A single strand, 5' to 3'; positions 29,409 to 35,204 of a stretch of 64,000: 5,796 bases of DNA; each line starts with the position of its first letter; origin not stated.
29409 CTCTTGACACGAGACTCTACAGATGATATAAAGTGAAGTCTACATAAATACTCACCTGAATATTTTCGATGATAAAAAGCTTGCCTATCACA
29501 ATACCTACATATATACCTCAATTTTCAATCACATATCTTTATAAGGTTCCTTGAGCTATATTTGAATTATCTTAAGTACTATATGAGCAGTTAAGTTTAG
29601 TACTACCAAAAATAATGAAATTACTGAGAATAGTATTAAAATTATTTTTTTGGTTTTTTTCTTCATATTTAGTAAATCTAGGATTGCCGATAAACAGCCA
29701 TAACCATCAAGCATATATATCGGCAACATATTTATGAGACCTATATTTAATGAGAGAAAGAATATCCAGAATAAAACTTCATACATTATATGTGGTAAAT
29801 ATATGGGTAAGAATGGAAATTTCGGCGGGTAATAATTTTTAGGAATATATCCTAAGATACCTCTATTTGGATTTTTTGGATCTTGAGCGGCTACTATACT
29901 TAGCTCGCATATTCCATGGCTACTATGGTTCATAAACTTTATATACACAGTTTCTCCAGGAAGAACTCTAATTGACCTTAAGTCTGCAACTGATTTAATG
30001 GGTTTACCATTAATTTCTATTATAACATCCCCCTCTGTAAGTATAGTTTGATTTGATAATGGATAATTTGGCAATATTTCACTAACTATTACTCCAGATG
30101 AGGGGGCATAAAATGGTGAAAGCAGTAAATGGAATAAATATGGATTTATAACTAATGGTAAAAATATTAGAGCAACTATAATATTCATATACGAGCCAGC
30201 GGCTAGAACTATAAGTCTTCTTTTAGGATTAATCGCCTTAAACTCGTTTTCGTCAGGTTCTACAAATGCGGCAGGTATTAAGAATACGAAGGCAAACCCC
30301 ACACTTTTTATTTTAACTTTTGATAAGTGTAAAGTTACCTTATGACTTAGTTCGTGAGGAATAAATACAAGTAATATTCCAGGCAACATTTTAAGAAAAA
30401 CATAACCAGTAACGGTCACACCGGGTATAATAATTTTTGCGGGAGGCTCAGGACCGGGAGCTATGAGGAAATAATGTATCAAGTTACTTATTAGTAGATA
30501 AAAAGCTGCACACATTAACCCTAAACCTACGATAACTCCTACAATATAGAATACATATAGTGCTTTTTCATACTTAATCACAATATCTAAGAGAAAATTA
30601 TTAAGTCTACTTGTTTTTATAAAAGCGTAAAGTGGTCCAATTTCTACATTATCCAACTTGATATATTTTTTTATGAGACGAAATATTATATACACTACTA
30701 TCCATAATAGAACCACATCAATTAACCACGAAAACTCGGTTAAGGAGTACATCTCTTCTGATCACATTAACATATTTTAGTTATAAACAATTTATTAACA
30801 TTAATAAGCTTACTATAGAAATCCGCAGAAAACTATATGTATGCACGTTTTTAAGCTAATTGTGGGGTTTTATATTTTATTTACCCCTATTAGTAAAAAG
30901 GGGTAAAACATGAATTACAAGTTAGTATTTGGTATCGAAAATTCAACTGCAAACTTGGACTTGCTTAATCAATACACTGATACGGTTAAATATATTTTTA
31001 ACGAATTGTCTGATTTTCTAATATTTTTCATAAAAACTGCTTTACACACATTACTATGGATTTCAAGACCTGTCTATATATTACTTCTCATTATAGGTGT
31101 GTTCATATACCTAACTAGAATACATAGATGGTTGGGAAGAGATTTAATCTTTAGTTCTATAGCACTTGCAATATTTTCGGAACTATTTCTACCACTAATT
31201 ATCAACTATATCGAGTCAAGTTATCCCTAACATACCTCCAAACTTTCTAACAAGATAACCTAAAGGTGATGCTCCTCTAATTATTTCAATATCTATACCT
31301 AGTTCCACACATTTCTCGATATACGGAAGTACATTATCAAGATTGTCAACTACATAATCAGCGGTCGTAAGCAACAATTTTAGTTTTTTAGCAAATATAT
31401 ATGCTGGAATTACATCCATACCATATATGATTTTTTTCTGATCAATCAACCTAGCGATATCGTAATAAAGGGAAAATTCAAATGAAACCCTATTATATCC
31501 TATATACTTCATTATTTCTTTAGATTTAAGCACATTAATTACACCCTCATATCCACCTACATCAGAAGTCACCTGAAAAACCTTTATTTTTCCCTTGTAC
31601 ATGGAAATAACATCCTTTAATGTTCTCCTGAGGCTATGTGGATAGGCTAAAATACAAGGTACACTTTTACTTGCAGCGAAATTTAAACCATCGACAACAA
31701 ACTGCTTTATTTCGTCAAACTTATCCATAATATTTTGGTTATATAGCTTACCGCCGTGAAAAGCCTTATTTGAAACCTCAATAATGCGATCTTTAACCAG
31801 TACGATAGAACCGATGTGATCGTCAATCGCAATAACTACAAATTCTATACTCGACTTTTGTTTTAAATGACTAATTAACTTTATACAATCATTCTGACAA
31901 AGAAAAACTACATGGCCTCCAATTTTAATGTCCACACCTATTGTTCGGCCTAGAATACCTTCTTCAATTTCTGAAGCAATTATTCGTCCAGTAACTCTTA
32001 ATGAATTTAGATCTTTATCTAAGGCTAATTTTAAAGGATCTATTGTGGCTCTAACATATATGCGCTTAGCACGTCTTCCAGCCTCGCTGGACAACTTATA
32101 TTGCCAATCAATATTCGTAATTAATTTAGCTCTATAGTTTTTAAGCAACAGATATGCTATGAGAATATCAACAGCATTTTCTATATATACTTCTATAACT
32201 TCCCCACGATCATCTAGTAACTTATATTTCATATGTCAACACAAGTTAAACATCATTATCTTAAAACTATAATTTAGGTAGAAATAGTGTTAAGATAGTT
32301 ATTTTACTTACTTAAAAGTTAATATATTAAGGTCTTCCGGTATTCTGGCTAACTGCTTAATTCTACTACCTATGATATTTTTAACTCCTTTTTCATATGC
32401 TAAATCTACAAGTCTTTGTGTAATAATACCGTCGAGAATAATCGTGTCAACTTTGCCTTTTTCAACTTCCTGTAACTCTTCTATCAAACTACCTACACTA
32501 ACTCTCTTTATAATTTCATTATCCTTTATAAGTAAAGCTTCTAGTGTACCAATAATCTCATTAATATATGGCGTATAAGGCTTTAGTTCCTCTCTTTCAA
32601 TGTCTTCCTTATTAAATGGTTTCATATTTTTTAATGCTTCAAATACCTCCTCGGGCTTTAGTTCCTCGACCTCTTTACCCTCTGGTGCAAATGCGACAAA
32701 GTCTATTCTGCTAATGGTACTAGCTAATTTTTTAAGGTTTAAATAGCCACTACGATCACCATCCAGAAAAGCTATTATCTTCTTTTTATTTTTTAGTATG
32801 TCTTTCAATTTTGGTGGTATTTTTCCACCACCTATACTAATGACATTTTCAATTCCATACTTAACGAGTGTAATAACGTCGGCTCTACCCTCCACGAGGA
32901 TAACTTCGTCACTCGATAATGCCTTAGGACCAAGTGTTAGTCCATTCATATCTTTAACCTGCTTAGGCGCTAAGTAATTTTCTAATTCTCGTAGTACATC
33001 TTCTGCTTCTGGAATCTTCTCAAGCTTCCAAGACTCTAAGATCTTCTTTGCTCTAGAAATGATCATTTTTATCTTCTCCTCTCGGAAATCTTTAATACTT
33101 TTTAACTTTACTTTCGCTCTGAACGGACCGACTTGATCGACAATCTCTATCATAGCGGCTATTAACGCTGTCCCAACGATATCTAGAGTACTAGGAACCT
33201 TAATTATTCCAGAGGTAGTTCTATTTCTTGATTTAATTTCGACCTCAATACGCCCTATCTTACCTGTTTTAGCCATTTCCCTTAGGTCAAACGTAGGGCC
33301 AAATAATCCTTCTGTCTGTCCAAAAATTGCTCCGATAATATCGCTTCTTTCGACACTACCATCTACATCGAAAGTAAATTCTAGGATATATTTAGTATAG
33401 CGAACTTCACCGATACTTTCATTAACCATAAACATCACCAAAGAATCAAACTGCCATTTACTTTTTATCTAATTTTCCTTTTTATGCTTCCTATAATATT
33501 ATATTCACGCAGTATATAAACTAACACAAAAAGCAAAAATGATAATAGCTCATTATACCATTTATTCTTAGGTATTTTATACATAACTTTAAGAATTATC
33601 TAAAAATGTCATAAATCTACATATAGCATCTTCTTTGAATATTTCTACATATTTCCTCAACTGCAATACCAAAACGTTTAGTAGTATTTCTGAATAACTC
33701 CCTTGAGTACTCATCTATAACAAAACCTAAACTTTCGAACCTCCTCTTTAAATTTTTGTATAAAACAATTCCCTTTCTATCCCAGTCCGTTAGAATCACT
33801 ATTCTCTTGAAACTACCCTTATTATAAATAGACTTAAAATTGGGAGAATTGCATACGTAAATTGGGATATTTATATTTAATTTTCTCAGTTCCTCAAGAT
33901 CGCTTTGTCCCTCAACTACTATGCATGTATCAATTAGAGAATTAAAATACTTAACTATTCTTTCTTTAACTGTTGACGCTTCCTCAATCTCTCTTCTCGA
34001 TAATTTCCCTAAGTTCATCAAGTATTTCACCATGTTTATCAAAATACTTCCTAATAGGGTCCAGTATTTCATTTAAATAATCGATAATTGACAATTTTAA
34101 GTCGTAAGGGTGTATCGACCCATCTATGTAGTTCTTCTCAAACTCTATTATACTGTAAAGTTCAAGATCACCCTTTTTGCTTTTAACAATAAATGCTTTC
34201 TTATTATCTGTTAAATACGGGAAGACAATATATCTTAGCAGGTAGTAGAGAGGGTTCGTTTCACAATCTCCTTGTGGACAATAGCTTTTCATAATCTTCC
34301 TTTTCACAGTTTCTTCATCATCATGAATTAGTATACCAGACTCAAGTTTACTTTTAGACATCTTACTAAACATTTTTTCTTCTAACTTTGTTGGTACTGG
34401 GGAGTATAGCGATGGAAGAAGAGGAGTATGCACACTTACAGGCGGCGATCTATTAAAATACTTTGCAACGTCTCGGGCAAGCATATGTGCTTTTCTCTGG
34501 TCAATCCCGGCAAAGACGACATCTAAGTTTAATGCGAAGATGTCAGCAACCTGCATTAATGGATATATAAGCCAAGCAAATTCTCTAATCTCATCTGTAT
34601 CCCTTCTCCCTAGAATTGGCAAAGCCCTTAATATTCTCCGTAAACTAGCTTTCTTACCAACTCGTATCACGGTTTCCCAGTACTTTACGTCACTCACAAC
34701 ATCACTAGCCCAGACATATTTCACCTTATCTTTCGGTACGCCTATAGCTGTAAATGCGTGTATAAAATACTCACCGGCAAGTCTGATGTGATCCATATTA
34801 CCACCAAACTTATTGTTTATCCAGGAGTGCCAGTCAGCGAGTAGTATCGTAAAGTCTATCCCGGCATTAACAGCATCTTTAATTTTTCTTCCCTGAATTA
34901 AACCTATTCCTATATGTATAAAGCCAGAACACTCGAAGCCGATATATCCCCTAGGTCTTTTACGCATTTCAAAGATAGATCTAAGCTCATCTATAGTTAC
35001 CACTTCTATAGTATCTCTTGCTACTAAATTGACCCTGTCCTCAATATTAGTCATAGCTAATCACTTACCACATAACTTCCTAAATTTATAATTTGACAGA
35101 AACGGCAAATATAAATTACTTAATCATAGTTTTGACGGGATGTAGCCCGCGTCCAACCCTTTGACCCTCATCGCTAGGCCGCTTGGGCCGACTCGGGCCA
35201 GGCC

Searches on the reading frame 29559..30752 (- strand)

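Call 20: search_protein_families(library=ncbifam, proteins=[window:29559-30752:-], max_evalue=0.00001)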
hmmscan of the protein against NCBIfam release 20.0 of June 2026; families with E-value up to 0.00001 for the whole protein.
window:29559-30752:- (398 aa): 2 families
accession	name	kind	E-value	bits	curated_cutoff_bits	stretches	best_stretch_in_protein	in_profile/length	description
NF041824.1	daptide_HExxH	equivalog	4.5e-07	29.3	300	0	324-368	250-294/379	daptide biosynthesis intramembrane metalloprotease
NF058609.1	RiPP_HExxH_LiaK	equivalog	1.9e-06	27.7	225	0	81-198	61-169/246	YydH/LiaK family epipeptide maturation metalloprotease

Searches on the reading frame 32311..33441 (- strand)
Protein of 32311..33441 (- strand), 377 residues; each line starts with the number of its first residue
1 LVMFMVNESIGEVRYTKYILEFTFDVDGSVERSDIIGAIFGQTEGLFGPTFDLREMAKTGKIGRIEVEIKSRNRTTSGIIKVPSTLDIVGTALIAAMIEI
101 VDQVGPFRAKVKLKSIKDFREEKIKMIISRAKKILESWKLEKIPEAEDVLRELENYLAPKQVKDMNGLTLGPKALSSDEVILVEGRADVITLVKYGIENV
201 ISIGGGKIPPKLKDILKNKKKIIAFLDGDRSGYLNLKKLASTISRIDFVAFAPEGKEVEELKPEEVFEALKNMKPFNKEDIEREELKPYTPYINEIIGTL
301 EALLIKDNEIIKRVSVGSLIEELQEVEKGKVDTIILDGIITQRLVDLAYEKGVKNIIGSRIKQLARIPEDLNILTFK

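Call 59: search_protein_families(library=pfam, proteins=[window:32311-33441:-], max_evalue=0.0001)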
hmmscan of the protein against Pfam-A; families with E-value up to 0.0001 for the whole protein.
window:32311-33441:- (377 aa): 3 families
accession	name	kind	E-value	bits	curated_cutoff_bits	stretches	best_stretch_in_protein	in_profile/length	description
PF13155.12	Toprim_2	-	3.5e-09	37.4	22.1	1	181-257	1-83/88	Toprim-like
PF13662.12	Toprim_4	-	6.7e-09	36.3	25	1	178-241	1-72/85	Toprim domain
PF01751.28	Toprim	-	2.7e-08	34.3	23.1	1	179-244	1-81/96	Toprim domain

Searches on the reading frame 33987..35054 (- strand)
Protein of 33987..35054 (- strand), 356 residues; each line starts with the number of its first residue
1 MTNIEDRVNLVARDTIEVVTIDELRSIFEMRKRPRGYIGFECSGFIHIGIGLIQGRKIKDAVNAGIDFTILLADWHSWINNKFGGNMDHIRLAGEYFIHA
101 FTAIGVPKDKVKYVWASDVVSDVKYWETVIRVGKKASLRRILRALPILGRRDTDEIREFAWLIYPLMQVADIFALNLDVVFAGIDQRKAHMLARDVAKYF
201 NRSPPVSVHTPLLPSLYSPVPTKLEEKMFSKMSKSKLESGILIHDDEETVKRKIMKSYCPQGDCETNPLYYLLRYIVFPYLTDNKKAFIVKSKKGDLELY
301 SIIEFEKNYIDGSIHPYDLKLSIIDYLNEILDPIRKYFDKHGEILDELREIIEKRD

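Call 66: search_protein_families(library=pfam, proteins=[window:33987-35054:-], max_evalue=0.0001)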
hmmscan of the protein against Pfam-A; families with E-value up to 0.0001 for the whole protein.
window:33987-35054:- (356 aa): 1 family
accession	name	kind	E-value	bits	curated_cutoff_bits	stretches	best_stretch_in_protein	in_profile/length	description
PF00579.31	tRNA-synt_1b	-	2.8e-39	135.6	21.1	1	32-331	4-291/292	tRNA synthetases class I (W and Y)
